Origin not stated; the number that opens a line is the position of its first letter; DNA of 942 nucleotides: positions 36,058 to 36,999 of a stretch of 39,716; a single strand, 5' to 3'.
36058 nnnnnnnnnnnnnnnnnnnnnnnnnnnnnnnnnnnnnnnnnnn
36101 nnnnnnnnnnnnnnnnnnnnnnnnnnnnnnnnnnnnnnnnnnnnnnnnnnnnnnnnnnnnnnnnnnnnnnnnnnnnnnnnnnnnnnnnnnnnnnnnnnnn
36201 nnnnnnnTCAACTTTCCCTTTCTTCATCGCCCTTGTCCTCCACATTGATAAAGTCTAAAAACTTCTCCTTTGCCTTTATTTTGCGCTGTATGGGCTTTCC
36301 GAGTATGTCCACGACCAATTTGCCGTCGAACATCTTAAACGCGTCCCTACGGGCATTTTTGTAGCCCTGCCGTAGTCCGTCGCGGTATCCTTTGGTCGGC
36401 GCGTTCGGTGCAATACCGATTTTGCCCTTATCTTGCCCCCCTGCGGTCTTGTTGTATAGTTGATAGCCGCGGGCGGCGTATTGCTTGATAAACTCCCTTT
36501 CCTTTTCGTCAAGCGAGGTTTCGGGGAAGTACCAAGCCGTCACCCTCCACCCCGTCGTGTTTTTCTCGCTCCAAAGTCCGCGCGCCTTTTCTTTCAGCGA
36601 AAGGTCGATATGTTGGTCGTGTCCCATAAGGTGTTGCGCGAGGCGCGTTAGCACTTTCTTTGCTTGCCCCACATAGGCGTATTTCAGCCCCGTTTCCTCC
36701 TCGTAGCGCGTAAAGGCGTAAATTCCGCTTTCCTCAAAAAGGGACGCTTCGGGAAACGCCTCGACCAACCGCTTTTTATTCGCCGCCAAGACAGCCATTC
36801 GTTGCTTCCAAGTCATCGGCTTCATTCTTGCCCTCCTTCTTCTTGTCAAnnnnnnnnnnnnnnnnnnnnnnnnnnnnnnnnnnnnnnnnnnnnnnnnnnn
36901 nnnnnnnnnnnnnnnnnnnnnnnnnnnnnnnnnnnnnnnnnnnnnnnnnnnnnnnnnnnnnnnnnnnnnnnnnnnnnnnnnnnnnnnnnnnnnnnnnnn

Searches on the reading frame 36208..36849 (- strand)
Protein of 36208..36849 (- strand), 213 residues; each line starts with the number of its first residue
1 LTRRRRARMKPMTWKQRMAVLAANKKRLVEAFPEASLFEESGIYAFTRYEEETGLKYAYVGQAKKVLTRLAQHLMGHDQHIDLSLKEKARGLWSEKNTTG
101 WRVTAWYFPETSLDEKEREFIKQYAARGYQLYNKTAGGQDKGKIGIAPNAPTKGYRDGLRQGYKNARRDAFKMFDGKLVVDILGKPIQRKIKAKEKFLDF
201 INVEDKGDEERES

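Call 33: search_protein_families(library=phrogs, proteins=[window:36208-36849:-], max_evalue=0.001)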
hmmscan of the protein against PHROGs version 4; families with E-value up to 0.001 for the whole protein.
window:36208-36849:- (213 aa): 1 family
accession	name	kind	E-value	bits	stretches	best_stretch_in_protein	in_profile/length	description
phrog_19106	-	unknown function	7.4e-50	170.7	1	19-200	12-189/197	-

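Call 66: search_protein_families(library=pfam, proteins=[window:36208-36849:-], max_evalue=0.01)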
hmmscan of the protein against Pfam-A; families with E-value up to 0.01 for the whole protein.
window:36208-36849:- (213 aa): 1 family
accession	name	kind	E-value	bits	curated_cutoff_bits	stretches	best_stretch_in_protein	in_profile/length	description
PF01541.30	GIY-YIG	-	4.9e-06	27.2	22.6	1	42-130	3-78/78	GIY-YIG catalytic domain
